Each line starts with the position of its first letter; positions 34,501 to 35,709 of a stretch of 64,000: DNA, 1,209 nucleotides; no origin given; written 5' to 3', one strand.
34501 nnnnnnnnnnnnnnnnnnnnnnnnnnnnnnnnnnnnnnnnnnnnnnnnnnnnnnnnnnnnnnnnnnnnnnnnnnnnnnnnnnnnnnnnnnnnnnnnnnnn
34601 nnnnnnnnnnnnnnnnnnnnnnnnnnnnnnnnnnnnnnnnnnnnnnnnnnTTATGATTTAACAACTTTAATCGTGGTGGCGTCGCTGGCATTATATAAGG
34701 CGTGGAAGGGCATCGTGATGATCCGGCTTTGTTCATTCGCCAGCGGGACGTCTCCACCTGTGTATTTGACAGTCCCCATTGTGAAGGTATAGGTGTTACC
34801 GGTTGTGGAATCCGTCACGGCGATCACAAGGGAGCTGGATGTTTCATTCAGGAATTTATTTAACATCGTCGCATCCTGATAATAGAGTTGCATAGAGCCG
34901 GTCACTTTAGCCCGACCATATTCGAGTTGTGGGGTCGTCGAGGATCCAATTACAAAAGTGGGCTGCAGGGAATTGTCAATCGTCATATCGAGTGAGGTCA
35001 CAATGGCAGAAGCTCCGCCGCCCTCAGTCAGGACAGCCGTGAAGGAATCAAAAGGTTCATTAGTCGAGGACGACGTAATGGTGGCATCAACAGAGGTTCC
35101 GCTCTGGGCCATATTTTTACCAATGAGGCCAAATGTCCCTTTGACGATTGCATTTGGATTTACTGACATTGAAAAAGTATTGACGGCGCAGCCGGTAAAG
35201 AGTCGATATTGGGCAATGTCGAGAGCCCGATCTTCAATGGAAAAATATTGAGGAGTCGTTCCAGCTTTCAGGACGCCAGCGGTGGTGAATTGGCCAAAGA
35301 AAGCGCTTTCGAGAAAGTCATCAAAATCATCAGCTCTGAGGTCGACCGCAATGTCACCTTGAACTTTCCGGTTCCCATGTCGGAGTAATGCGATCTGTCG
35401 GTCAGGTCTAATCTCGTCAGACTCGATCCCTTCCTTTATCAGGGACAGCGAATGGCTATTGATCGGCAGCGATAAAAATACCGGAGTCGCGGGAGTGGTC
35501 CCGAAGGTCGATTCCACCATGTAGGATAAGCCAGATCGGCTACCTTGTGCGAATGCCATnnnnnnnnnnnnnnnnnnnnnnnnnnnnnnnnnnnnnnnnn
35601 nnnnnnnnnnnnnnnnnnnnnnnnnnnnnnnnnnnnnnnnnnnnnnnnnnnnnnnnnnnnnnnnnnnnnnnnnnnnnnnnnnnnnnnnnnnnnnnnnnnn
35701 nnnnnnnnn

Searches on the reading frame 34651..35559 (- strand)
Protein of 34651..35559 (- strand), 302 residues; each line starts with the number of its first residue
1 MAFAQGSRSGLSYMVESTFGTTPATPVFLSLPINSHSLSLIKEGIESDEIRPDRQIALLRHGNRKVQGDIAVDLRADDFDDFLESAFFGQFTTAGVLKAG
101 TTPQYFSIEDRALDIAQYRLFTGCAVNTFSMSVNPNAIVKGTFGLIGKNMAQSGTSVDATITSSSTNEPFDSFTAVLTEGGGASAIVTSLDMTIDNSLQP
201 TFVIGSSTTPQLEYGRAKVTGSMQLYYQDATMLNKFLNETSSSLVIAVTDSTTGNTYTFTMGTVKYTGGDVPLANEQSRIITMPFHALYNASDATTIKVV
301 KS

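Call 82: search_protein_families(library=phrogs, proteins=[window:34651-35559:-], max_evalue=0.00001)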
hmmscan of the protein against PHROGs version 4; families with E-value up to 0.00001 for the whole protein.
window:34651-35559:- (302 aa): 1 family
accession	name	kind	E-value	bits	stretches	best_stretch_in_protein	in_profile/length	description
phrog_290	-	tail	6e-78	263.9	1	1-300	11-330/411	minor tail protein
